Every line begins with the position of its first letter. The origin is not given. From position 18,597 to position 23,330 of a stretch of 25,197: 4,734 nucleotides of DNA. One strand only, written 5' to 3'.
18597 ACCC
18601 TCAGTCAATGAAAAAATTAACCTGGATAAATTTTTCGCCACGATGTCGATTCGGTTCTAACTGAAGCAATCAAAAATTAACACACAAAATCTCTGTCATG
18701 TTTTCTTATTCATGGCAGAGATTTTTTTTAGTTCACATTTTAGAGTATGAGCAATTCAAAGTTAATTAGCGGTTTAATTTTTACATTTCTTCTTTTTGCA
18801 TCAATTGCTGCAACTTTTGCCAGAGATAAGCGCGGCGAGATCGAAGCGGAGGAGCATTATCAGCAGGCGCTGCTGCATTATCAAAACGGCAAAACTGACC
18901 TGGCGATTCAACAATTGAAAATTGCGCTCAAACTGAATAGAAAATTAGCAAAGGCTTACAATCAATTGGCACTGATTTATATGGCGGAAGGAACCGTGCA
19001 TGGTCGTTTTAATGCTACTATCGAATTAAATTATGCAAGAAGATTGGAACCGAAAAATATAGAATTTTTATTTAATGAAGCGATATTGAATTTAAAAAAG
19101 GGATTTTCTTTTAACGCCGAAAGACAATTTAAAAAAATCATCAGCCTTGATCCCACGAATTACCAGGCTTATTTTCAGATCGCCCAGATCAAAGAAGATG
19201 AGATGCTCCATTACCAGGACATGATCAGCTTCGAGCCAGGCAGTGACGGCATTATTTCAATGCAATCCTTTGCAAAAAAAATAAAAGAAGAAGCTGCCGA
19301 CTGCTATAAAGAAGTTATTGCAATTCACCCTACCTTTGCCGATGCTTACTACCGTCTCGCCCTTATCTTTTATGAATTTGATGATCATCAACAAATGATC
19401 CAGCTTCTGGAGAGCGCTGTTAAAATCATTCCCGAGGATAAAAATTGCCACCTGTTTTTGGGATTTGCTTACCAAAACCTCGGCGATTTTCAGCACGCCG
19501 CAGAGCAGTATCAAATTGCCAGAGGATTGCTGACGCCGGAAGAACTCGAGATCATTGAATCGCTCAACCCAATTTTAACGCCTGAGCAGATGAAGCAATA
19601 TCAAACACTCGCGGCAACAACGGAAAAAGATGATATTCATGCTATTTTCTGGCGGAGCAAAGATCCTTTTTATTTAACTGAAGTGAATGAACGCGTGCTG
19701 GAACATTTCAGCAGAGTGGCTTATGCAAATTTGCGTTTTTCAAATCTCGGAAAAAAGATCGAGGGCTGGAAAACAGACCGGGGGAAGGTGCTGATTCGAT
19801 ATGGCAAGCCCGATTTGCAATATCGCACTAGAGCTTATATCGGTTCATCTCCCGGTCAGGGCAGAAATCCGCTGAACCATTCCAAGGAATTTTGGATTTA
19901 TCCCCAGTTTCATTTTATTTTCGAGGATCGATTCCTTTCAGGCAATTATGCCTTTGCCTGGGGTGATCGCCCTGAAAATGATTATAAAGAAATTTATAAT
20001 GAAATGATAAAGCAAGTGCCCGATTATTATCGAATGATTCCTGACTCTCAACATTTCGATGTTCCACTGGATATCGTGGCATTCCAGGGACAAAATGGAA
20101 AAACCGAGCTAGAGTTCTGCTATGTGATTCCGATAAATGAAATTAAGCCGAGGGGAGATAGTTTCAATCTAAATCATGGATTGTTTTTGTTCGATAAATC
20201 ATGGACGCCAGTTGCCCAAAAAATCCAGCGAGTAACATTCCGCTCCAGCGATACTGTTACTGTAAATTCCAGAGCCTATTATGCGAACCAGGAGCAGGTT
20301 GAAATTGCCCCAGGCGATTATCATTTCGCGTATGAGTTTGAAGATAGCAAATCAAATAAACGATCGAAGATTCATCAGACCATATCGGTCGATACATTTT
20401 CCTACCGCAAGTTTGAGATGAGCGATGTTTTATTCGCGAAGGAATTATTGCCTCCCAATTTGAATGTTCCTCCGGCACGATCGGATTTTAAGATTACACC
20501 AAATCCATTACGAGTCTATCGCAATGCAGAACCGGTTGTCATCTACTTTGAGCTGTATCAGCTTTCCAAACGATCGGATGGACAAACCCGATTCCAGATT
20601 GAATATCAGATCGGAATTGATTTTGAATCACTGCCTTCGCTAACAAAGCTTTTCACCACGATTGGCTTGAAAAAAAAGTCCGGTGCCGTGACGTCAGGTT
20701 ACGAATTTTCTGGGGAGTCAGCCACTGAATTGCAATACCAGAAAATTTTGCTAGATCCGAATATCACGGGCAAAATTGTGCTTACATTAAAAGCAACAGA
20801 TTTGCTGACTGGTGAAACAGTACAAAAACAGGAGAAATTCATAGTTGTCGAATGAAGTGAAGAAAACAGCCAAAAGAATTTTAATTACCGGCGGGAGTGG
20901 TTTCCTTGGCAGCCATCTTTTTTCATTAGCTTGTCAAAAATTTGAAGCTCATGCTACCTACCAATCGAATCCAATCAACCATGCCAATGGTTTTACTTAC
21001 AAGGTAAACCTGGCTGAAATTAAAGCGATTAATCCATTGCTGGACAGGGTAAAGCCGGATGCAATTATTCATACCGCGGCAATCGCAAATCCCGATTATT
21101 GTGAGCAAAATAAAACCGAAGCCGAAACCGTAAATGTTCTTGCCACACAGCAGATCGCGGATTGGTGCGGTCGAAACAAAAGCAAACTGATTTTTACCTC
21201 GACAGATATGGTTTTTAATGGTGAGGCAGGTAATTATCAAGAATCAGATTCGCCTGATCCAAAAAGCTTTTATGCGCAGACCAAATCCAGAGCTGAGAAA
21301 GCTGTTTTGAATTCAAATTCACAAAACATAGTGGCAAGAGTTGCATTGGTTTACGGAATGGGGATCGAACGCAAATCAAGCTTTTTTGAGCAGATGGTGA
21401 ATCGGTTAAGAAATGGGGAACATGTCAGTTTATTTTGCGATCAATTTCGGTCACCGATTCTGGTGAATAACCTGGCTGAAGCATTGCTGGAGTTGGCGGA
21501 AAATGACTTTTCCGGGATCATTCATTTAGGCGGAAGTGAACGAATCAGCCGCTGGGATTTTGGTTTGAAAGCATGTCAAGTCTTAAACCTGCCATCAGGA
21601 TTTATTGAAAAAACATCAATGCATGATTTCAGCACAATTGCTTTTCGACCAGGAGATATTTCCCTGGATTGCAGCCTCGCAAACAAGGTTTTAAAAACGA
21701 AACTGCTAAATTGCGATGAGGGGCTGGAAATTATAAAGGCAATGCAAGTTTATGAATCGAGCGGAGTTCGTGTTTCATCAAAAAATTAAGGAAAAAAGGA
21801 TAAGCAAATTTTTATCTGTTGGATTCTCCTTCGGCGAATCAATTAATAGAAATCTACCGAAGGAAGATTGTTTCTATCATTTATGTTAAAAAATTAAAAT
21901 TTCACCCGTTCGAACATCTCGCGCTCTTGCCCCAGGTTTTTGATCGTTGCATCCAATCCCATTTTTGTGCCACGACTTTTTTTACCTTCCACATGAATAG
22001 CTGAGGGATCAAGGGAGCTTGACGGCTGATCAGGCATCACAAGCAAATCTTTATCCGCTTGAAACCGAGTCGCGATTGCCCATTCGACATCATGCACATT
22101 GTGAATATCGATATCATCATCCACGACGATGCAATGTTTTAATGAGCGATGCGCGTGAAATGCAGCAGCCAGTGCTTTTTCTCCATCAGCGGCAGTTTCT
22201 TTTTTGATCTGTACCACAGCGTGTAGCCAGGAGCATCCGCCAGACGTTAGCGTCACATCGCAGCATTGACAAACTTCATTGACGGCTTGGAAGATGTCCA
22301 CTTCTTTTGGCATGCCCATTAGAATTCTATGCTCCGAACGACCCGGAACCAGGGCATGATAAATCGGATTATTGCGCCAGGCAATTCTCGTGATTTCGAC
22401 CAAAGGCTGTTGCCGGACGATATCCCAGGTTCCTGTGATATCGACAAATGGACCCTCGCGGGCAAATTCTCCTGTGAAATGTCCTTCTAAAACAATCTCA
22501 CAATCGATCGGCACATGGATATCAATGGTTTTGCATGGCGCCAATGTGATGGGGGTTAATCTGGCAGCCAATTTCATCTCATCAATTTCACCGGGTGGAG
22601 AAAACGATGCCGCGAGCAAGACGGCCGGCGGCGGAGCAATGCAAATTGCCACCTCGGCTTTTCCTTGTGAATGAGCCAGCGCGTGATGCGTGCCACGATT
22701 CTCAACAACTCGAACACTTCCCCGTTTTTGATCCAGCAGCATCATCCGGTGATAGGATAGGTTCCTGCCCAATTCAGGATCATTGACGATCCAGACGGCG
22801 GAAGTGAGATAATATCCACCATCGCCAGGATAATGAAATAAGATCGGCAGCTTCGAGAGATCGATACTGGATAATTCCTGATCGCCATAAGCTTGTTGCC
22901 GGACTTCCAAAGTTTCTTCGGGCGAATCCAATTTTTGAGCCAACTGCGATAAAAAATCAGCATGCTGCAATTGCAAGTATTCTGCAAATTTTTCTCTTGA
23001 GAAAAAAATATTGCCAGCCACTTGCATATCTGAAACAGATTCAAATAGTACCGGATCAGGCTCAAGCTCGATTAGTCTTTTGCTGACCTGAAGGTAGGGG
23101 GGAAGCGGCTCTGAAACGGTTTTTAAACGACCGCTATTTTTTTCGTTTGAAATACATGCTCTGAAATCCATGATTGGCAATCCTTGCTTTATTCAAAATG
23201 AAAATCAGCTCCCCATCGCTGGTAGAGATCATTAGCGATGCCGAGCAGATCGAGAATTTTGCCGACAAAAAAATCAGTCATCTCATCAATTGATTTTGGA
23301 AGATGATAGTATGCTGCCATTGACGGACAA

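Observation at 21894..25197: Archaeal-type (anhydromevalonate) mevalonate pathway operon in a bacterium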

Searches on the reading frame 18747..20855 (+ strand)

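Call 86: search_protein_families(library=ncbifam, proteins=[window:18747-20855:+], max_evalue=0.00001)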
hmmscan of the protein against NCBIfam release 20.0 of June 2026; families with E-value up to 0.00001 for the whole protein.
window:18747-20855:+ (702 aa): 6 families
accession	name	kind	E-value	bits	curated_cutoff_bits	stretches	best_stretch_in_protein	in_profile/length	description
TIGR04514.1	GWxTD_dom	domain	1.5e-20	73.6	28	1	269-385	2-104/105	GWxTD domain-containing protein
NF040959.1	MamA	equivalog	6.5e-14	51.9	200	1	180-273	87-179/204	magnetosome protein MamA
TIGR02521.1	type_IV_pilW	equivalog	2.2e-12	47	154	0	197-259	30-92/234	type IV pilus biogenesis/stability protein PilW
TIGR02917.1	PEP_TPR_lipo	equivalog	8.7e-12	43.7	312.2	0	44-150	441-544/899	XrtA/PEP-CTERM system TPR-repeat protein PrsT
NF033762.1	social_mot_Tgl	equivalog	8.1e-08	31.9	225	0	44-129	146-228/252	social motility TPR repeat lipoprotein Tgl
NF002725.1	PRK02603.1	equivalog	6e-07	29.6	143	0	35-84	73-122/173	photosystem I assembly protein Ycf3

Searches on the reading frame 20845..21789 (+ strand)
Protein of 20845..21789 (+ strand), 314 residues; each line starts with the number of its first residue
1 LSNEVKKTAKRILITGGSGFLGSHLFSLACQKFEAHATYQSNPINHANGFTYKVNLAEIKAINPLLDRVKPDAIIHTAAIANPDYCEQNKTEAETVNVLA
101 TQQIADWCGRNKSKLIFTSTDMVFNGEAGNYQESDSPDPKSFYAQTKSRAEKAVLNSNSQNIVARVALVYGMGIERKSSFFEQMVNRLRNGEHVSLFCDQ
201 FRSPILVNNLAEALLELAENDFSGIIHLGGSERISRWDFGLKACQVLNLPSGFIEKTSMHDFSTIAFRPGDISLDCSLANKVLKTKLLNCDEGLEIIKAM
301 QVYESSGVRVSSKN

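Call 86: search_protein_families(library=ncbifam, proteins=[window:20845-21789:+], max_evalue=0.00001)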
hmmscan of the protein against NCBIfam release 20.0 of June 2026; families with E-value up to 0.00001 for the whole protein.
window:20845-21789:+ (314 aa): 11 families
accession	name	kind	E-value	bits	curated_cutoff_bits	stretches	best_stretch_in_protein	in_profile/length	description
TIGR01214.1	rmlD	equivalog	3.8e-57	193.5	224.05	1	11-294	1-278/285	dTDP-4-dehydrorhamnose reductase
NF007440.0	PRK09987.1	equivalog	7.2e-17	61.6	308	1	52-239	36-226/299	dTDP-4-dehydrorhamnose reductase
TIGR02197.1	heptose_epim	equivalog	1.7e-13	50.5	274.6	1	12-231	1-244/316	ADP-glyceromanno-heptose 6-epimerase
NF042422.1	oxyalk_red_OleD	equivalog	5.3e-13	49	580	1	11-192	2-188/329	2-alkyl-3-oxoalkanoate reductase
TIGR01179.1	galE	equivalog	5.9e-12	45.1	262.3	1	11-161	1-164/332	UDP-glucose 4-epimerase GalE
TIGR01181.1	dTDP_gluc_dehyt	equivalog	1.9e-10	40.4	365.1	1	11-156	1-164/321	dTDP-glucose 4,6-dehydratase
NF043036.1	ErythonDh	equivalog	1.6e-09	37.4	325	1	11-152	2-158/321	D-erythronate dehydrogenase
NF042423.1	oxyalk_red_Shew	equivalog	2.4e-09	36.7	580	1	4-167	3-168/331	2-alkyl-3-oxoalkanoate reductase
TIGR01746.1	Thioester-redct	subfamily_domain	6.4e-08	32.2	213.35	0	72-162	90-185/371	thioester reductase domain-containing protein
TIGR01777.1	yfcH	hypoth_equivalog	1.2e-06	28.4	207.35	1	12-248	1-242/292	TIGR01777 family oxidoreductase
TIGR02622.1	CDP_4_6_dhtase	equivalog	3.1e-06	26.6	278.45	1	9-154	4-165/352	CDP-glucose 4,6-dehydratase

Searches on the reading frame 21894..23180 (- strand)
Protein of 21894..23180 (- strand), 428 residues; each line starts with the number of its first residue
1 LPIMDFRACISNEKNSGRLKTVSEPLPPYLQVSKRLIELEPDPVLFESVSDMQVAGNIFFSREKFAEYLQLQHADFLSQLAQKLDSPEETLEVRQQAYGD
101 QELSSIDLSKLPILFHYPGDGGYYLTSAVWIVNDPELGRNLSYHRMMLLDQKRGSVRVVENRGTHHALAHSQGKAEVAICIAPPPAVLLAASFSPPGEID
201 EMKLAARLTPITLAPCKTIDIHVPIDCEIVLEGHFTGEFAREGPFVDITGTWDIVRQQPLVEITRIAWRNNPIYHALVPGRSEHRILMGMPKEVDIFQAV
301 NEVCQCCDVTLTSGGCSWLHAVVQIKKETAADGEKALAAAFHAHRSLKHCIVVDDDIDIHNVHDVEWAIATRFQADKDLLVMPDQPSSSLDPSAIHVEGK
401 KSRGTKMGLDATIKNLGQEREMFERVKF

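Call 5: search_protein_families(library=pfam, proteins=[window:21894-23180:-])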
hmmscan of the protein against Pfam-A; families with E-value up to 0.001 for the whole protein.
window:21894-23180:- (428 aa): 3 families
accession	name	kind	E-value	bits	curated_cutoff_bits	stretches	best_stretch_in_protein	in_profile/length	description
PF01977.22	UbiD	-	1.8e-52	178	23.3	1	102-281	17-205/206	3-octaprenyl-4-hydroxybenzoate carboxy-lyase Rift-related domain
PF20696.2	UbiD_C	-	2.7e-31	108.6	24.2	1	286-411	2-127/127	3-octaprenyl-4-hydroxybenzoate carboxy-lyase C-terminal domain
PF20695.2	UbiD_N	-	5.8e-10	39.6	24.3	1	14-84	5-78/78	3-octaprenyl-4-hydroxybenzoate carboxy-lyase N-terminal domain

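Call 6: search_protein_families(library=ncbifam, proteins=[window:21894-23180:-])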
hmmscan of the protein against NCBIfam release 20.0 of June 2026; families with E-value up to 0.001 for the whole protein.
window:21894-23180:- (428 aa): 7 families
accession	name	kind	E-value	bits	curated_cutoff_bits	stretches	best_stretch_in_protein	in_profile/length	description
TIGR00148.1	TIGR00148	subfamily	7.9e-106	354.3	244.85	1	6-413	1-437/438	UbiD family decarboxylase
NF041204.1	VdcC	exception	1.2e-47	162.4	650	1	46-423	49-447/467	non-oxidative hydroxyarylic acid decarboxylases subunit C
TIGR03701.1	mena_SCO4490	equivalog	1.4e-46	159.2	495.9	1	13-395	6-426/433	menaquinone biosynthesis decarboxylase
NF008175.0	PRK10922.1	equivalog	5.4e-39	134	788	1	76-419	110-463/497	4-hydroxy-3-polyprenylbenzoate decarboxylase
TIGR02724.1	phenyl_P_beta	equivalog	3.3e-23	81.8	468.95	1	16-414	13-442/472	phenylphosphate carboxylase subunit beta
NF041219.1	BagN_FevL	exception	3.3e-16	58.8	1000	1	108-374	145-433/502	bagremycin/ferroverdin biosynthesis UbiD family decarboxylase BagN/FevL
TIGR02723.1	phenyl_P_alpha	equivalog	7.9e-16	57.7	564.6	1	105-410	124-441/485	phenylphosphate carboxylase subunit alpha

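Call 33: find_related_loci(query=window:21894-23180:-, collection=genome_contigs, flank=8000)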
Query window:21894-23180:- (428 aa) in genome_contigs; peptide patterns used: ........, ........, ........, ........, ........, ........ (x = any residue, [..] = any of these).
25 stretches matched a pattern, but none encodes a relative of the query by tblastn (E <= 1e-3).

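Call 34: find_homologous_proteins(query=window:21894-23180:-, max_evalue=1e-20)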
Query window:21894-23180:- (428 aa): 5240 proteins with E <= 1e-20 among 8000 candidates; the best 120 are listed.
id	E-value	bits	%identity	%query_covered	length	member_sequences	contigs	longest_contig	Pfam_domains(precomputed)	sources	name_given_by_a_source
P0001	6.1e-289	976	100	99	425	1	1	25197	PF20696.3,PF01977.23,PF20695.3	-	-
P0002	5.4e-269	910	92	99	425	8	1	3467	PF20696.3,PF01977.23,PF20695.3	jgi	jgi:UbiD family decarboxylase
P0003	4.3e-246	835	84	99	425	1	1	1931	PF20696.3,PF01977.23,PF20695.3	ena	-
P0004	5.2e-233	792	80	99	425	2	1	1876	PF20696.3,PF01977.23,PF20695.3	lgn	-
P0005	1.0e-221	755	78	99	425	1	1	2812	PF20696.3,PF01977.23,PF20695.3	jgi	jgi:UbiD family decarboxylase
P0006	2.0e-220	750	76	99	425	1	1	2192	PF20696.3,PF01977.23,PF20695.3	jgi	jgi:2,5-furandicarboxylate decarboxylase 1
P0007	3.5e-220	749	75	99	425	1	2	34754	PF20696.3,PF01977.23,PF20695.3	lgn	-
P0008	9.4e-219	745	76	99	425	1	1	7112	PF20696.3,PF01977.23,PF20695.3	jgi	-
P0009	1.2e-216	738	74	99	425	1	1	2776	PF20696.3,PF01977.23,PF20695.3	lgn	-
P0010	8.4e-214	728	75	99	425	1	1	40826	PF20696.3,PF01977.23,PF20695.3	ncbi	-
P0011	1.6e-213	728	74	100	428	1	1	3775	PF20696.3,PF01977.23,PF20695.3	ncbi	-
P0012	1.6e-212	724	74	100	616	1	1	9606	PF20696.3,PF01977.23,PF02441.25,PF20695.3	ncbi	-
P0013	4.3e-211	720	74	99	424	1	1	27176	PF20696.3,PF01977.23,PF20695.3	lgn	-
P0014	8.2e-211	719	74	99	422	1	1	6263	PF20696.3,PF01977.23,PF20695.3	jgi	-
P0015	8.2e-211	719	73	99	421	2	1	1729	PF20696.3,PF01977.23,PF20695.3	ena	-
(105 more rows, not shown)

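Call 36: search_solved_structures(query=window:21894-23180:-, max_evalue=1e-10)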
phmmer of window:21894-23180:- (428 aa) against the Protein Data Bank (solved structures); distinct sequences matched with E-value up to 1e-10: 40.
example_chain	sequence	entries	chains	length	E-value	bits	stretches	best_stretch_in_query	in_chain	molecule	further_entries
6h6v_A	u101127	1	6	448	1.3e-60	208.9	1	14-426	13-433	3-polyprenyl-4-hydroxybenzoate decarboxylase and related decarboxylases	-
6h6x_B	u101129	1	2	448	3.9e-60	207.3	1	14-426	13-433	3-polyprenyl-4-hydroxybenzoate decarboxylase and related decarboxylases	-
7p9q_A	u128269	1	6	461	1.3e-40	143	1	43-413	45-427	AnInD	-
2idb_A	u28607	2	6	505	3.7e-37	131.6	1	75-420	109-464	3-octaprenyl-4-hydroxybenzoate carboxy-lyase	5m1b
5m1c_A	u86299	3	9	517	4.1e-37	131.5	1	75-420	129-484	3-octaprenyl-4-hydroxybenzoate carboxy-lyase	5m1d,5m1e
8oeh_A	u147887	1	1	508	2.8e-22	82.6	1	103-413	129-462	Ferulic acid decarboxylase 1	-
7nf4_A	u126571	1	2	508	8e-22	81.1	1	103-413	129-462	Ferulic acid decarboxylase 1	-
6ev7_A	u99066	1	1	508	1.9e-21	79.9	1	103-413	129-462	Ferulic acid decarboxylase 1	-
8crd_A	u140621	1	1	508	6e-21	78.2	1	104-413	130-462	Ferulic acid decarboxylase 1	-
4za4_A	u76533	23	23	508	6.9e-21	78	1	103-413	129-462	Fdc1 | Putative uncharacterized protein An03g06590 | A niger Fdc1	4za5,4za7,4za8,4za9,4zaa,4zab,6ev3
6r2z_A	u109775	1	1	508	7e-21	78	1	103-413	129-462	Ferulic acid decarboxylase 1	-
7nf3_A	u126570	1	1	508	7.4e-21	77.9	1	103-413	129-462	Ferulic acid decarboxylase 1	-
6tie_AAA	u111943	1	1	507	9.7e-21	77.6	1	103-413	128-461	Ferulic acid decarboxylase 1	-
6tib_AAA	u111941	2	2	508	9.7e-21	77.5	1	103-413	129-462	Ferulic acid decarboxylase 1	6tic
6ev5_A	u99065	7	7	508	1.3e-20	77.1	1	103-413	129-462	Ferulic acid decarboxylase 1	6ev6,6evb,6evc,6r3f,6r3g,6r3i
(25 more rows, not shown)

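Call 45: search_protein_representatives(protein=window:21894-23180:-)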
Query: 428 residues. Proteins with E-value up to 0.001 (for the whole library): 3901; up to 1e-10: 1890; up to 1e-30: 417. The best 150 are listed.
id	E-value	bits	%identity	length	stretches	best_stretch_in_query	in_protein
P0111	2.1e-126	438.9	50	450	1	4-421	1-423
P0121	6.0e-116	404.4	47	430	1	4-426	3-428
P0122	3.8e-115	401.8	45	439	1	6-424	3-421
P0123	3.2e-112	392.1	45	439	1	4-420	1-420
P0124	2.2e-95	336.7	54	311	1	131-427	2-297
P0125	3.9e-94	332.6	43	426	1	29-426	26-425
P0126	2.5e-93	329.9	42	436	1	31-428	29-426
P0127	6.3e-92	325.3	42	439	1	10-413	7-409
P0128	6.7e-91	321.9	44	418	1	3-417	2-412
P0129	1.5e-90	320.8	48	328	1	4-325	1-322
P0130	3.6e-89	316.2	47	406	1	35-413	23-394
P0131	1.9e-88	313.8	41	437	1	5-425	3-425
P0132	1.8e-87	310.6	42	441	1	5-425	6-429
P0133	1.2e-82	294.7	42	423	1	22-426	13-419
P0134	2.6e-82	293.6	41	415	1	14-415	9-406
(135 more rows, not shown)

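Call 57: find_related_loci(query=A1, collection=genome_contigs, flank=6000)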
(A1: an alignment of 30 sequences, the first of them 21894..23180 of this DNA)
Query A1 (428 aa) in genome_contigs; peptide patterns used: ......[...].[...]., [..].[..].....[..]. (x = any residue, [..] = any of these).
600 stretches matched a pattern (row limit reached: there are more); 598 encode a relative of the query (tblastn E <= 1e-3); the best 80 are kept; 80 distinct loci.
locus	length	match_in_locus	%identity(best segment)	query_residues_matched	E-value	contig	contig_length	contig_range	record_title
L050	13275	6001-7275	68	4-428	0e+0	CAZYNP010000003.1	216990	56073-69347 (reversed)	MAG TPA_asm: uncultured Cytophagia bacterium isolate binchicken_co274_472 genome assembly, contig: NODE_80_length_216990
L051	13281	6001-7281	51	4-427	5e-138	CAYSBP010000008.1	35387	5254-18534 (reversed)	MAG TPA_asm: uncultured Planctomycetia bacterium isolate binchicken_co86_145 genome assembly, contig: NODE_134_length_35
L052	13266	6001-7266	52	4-426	9e-137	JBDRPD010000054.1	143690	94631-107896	MAG: Elusimicrobiota bacterium isolate MEGAHIT-group-2.10 k141_965994, whole genome shotgun sequence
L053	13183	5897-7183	48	4-426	1e-130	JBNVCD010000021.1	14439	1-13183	MAG: Candidatus Bathyarchaeia archaeon isolate A05DMB21 NODE_21_length_14439_cov_2.767102, whole genome shotgun sequence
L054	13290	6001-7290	49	4-426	3e-127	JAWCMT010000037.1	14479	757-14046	MAG: Candidatus Bathyarchaeia archaeon isolate JZ-2_201705_bins_71 JZ-2_201705_bins_71_scaffold_37, whole genome shotgun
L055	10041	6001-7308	47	4-428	3e-125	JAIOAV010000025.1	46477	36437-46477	MAG: Chloroflexota bacterium isolate S1bins97 c_000000000025, whole genome shotgun sequence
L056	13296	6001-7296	46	1-426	2e-124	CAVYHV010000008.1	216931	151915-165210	MAG: Candidatus Bathyarchaeota archaeon isolate MFD03726.bin.1.202 genome assembly, contig: contig_19674, whole genome s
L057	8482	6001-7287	46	4-426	4e-124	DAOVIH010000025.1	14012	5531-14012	MAG TPA_asm: Candidatus Bathyarchaeota archaeon isolate CSMAG_1362 CSMAG_1362_k141_6059973_length_14012_cov_9.9319, whol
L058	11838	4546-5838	49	4-426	2e-123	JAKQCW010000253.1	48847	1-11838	MAG: Chloroflexota bacterium isolate USDE_maxbin.019 k141_1074141, whole genome shotgun sequence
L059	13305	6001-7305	46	4-428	5e-123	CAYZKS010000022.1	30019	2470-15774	MAG TPA_asm: uncultured Anaerolineales bacterium isolate SRP098346_co1_3 genome assembly, contig: NODE_1102_length_30019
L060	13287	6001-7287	46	4-426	4e-123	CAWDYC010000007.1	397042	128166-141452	MAG: Candidatus Bathyarchaeota archaeon isolate MFD01299.bin.1.1 genome assembly, contig: contig_28600, whole genome sho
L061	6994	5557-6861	48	4-428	9e-123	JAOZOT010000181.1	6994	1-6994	MAG: Anaerolineae bacterium isolate GMC4.maxbin2.235_sub GMC4_18900_length_6994_cov_22.118173, whole genome shotgun sequ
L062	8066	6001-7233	47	4-412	7e-122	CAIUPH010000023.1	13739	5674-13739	Candidatus Bathyarchaeota archaeon isolate AM-2014_bin-0583 genome assembly, contig: bin-0583:023/117, whole genome shot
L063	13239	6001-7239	46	4-413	3e-121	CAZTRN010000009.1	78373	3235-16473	MAG TPA_asm: uncultured Candidatus Bathyarchaeia archaeon isolate binchicken_co43_383 genome assembly, contig: NODE_335_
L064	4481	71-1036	56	106-428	1e-122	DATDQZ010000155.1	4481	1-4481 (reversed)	MAG TPA_asm: Candidatus Bathyarchaeia archaeon isolate SMAG_U7964 k141_767325, whole genome shotgun sequence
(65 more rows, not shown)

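Call 68: predict_structure(alignment_id=A1)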
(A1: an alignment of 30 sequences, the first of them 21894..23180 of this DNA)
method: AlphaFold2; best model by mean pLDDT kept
length: 428 residues; sequences in the alignment: 30
mean_pLDDT: 95.2   pTM: 0.93
mean pLDDT of the five models: 95.2, 95.1, 95.0, 94.6, 94.4
residues with pLDDT >= 90: 389; 70-90: 37; 50-70: 2; < 50: 0
segments of 3 or more residues with pLDDT < 50: none
pLDDT, mean of each block of 10 residues (from residue 1): 89 97 98 97 97 97 95 95 95 97 96 97 96 96 95 95 93 98 97 91 97 98 98 98 93 93 98 97 94 97 98 95 96 98 97 97 97 96 93 89 96 84 82
secondary structure, 60 per line:
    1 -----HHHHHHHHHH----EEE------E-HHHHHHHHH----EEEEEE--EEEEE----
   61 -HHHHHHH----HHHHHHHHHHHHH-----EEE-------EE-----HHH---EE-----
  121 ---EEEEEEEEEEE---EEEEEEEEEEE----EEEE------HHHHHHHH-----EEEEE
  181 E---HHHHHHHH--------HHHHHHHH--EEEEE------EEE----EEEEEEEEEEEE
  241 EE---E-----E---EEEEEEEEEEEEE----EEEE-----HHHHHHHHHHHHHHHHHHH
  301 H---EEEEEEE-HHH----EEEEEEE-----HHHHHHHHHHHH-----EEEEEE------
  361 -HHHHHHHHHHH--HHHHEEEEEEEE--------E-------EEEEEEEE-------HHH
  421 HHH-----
elements in order: H6-15 E20-22 H31-39 E44-49 E52-56 H62-68 H73-85 E91-93 E124-134 E138-148 E153-156 H163-170 E176-181 H185-192 H201-208 E211-215 E222-224 E229-242 E256-268 E273-276 H282-301 E305-311 E320-326 H332-343 E349-354 H362-372 H375-378 E379-386 E403-410 H418-423
